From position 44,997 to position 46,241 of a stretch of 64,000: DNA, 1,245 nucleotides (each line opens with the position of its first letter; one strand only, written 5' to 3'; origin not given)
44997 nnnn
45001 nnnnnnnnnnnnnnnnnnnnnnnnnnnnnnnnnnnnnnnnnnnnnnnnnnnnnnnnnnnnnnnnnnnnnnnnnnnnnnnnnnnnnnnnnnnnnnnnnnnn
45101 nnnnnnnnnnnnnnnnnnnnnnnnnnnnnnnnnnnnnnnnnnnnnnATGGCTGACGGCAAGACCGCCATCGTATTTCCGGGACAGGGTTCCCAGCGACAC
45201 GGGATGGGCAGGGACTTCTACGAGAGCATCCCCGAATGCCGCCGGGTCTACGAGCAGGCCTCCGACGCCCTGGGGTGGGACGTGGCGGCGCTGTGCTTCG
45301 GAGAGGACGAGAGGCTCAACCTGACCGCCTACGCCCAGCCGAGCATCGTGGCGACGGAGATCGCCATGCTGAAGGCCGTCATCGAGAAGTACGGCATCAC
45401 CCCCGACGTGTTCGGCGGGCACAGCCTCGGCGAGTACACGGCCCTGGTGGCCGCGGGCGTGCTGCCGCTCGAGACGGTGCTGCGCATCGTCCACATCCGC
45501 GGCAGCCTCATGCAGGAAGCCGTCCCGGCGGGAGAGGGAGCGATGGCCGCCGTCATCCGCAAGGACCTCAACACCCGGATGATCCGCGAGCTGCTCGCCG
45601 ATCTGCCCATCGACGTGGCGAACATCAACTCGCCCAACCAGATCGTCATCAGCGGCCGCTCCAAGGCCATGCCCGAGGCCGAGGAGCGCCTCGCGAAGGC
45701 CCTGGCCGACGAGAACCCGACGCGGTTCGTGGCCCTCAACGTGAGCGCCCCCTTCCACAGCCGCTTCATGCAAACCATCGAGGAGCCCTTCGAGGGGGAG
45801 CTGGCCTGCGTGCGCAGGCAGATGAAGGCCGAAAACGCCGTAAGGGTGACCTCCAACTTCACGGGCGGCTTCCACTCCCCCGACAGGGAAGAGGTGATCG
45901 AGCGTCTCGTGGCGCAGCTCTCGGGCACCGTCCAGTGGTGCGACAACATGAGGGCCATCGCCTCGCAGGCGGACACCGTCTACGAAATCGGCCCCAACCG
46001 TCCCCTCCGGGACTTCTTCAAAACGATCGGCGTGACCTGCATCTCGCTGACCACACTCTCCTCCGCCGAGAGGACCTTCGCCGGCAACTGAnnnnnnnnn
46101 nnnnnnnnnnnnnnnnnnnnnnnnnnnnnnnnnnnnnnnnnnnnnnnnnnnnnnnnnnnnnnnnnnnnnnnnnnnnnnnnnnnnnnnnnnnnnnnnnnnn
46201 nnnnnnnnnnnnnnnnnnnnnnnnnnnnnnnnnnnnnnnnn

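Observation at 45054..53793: Self-contained, sigma-54-promoted type II FAS-like locus with its own ACP, PPTase, acyl-CoA dehydrogenase and HX4D acyltransferase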

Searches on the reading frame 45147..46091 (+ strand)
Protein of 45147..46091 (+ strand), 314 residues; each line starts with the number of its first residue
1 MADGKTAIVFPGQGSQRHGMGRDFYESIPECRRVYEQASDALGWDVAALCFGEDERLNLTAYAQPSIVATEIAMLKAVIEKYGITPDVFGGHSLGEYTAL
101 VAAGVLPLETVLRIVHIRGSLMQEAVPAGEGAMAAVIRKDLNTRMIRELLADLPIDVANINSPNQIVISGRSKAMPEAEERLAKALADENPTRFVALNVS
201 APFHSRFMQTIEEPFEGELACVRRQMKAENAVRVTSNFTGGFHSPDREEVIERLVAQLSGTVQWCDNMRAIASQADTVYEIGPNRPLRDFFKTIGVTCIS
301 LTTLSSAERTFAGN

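Call 5: search_protein_families(library=pfam, proteins=[window:45147-46091:+])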
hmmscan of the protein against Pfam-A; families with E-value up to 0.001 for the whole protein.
window:45147-46091:+ (314 aa): 1 family
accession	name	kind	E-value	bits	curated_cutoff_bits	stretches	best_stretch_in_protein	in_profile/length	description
PF00698.26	Acyl_transf_1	-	2.5e-32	113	32.7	1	9-231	3-217/319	Acyl transferase domain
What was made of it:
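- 45147..46091 (+): FabD-like malonyl-CoA:ACP transacylase. PF00698 (call 5).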

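Call 6: search_protein_families(library=ncbifam, proteins=[window:45147-46091:+], max_evalue=0.00001)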
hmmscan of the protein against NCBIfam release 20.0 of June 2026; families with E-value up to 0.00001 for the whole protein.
window:45147-46091:+ (314 aa): 8 families
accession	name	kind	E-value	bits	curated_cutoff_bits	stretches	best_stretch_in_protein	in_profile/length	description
TIGR00128.1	fabD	equivalog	2.4e-75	253.7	260.9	1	5-293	2-285/290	ACP S-malonyltransferase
NF045894.1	PKS_plus_SDR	equivalog_domain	7e-49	166.4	1740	1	3-291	529-811/1515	type I polyketide synthase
TIGR03131.1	malonate_mdcH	equivalog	3.2e-48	164.7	297.9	1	7-305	2-288/297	malonate decarboxylase subunit epsilon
TIGR02813.1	omega_3_PfaA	subfamily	8.3e-29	99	1010.1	1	3-287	578-872/2582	polyketide-type polyunsaturated fatty acid synthase PfaA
NF037941.1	PKS_NbtC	equivalog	3.3e-21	75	1150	1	5-229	96-314/1027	nocobactin polyketide synthase NbtC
NF037940.1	PKS_MbtD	equivalog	6.8e-16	57.5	1150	1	4-219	90-301/978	mycobactin polyketide synthase MbtD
NF040607.1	mycolic_Pks13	equivalog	7.4e-15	53.5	2100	1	8-193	667-853/1680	polyketide synthase Pks13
NF041183.1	Pks2_ls1_myc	equivalog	8.7e-15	52.7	2400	1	8-177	535-704/2086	sulfolipid-1 biosynthesis phthioceranic/hydroxyphthioceranic acid synthase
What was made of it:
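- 45147..46091 (+): TIGR00128 scores 253.7 bits, just under the 260.9 cut-off (call 6).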
